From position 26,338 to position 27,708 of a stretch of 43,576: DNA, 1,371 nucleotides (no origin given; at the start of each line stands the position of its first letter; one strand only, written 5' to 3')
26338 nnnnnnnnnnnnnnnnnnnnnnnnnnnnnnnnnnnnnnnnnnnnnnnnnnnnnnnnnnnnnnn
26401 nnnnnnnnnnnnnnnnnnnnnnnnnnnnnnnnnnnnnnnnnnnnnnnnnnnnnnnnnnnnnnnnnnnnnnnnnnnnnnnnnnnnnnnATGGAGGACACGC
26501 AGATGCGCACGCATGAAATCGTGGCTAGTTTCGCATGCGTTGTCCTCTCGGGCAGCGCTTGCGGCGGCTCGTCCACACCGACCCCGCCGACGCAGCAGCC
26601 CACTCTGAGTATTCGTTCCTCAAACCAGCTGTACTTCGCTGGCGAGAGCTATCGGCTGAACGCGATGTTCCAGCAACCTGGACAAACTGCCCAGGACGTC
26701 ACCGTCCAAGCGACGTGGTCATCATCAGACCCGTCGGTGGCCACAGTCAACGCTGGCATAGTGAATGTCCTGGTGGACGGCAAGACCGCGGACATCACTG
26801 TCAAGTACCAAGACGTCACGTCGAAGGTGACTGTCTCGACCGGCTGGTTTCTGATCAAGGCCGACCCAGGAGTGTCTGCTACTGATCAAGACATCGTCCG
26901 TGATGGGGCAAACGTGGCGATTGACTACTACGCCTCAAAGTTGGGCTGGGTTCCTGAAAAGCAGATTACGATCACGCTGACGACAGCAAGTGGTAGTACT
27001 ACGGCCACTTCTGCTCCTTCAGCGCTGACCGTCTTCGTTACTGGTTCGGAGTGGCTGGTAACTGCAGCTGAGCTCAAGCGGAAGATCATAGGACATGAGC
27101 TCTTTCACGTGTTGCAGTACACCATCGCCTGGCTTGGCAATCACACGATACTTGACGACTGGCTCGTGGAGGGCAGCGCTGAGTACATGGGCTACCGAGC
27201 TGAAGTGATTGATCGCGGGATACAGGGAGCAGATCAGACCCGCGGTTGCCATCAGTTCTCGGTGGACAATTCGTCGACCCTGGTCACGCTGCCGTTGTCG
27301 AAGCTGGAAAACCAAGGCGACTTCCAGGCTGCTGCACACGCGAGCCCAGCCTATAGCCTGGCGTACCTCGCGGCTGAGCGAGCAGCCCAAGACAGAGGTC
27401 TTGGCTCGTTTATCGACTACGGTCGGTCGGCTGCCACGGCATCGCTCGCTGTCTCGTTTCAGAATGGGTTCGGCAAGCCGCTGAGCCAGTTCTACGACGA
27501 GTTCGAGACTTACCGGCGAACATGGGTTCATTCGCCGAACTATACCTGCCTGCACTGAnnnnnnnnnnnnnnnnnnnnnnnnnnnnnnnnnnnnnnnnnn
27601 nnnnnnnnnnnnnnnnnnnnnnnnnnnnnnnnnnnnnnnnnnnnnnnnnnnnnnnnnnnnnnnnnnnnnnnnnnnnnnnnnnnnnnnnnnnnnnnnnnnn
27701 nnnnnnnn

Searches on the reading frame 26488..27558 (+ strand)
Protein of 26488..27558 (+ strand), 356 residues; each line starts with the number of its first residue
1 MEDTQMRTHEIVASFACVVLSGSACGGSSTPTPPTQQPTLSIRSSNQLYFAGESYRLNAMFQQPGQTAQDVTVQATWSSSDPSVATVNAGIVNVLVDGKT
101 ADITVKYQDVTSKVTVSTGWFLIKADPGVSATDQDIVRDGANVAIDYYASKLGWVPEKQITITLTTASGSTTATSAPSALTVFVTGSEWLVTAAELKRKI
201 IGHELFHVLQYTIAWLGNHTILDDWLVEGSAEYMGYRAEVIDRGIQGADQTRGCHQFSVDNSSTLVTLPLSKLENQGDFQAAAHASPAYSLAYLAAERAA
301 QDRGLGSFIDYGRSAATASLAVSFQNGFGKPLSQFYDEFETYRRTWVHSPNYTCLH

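Call 9: search_protein_families(library=pfam, proteins=[window:26488-27558:+], max_evalue=0.01)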
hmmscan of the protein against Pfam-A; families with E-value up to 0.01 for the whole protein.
window:26488-27558:+ (356 aa): 1 family
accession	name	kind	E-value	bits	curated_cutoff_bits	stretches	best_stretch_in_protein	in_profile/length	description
PF02368.24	Big_2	-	0.00035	20.9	22.8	1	46-116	11-77/79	Bacterial Ig-like domain (group 2)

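Call 17: search_protein_families(library=ncbifam, proteins=[window:26488-27558:+], max_evalue=0.1)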
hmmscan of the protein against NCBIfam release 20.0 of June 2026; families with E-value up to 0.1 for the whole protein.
window:26488-27558:+ (356 aa): 1 family
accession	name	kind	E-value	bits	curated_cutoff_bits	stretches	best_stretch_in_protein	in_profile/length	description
NF033876.2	flagella_HExxH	equivalog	0.00083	18.9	205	1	199-302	131-213/384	flagellinolysin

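Call 63: list_cluster_members(proteins=[window:26488-27558:+, window:30759-31478:+, window:29383-30672:+, window:32144-33385:+, window:33382-34008:+, window:34005-34565:+, window:34567-35331:+, window:28197-28889:+, window:35979-37958:+, window:14578-16344:+])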
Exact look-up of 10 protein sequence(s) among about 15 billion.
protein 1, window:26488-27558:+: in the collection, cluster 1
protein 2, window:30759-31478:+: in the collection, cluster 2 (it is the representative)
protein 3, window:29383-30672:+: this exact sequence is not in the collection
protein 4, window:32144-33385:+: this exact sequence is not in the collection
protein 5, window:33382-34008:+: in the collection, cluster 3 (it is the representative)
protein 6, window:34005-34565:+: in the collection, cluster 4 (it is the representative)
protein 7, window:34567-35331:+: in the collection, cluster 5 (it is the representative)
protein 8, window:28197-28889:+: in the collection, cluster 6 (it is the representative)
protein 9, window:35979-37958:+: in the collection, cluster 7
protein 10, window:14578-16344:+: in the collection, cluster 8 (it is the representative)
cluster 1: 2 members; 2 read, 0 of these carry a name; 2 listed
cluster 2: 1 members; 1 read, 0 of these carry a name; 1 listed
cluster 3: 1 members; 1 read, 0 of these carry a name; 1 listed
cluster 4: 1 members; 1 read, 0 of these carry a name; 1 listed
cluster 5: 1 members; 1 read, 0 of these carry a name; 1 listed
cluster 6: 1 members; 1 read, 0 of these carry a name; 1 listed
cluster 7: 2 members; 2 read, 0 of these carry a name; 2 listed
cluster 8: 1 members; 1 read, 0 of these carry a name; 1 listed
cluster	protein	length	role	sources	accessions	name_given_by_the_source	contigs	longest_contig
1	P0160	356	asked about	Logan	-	-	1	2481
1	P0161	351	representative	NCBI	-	-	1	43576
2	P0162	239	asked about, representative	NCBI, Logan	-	-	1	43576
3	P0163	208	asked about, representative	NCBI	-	-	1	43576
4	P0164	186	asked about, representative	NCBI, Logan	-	-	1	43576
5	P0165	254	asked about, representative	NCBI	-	-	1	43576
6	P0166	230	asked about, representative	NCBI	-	-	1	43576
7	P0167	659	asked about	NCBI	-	-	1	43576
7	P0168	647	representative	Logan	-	-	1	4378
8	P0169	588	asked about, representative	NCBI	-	-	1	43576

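Call 65: search_solved_structures(query=window:26488-27558:+, max_evalue=1)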
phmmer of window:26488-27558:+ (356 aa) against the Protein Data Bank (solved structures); distinct sequences matched with E-value up to 1: 2.
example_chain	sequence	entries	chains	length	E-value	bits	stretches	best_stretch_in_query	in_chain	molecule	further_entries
3p2y_A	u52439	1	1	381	0.39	13.2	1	119-210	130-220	Alanine dehydrogenase/pyridine nucleotide transhydrogenase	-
4uv4_L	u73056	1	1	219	0.63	12.5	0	29-81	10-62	FPRO0165 FAB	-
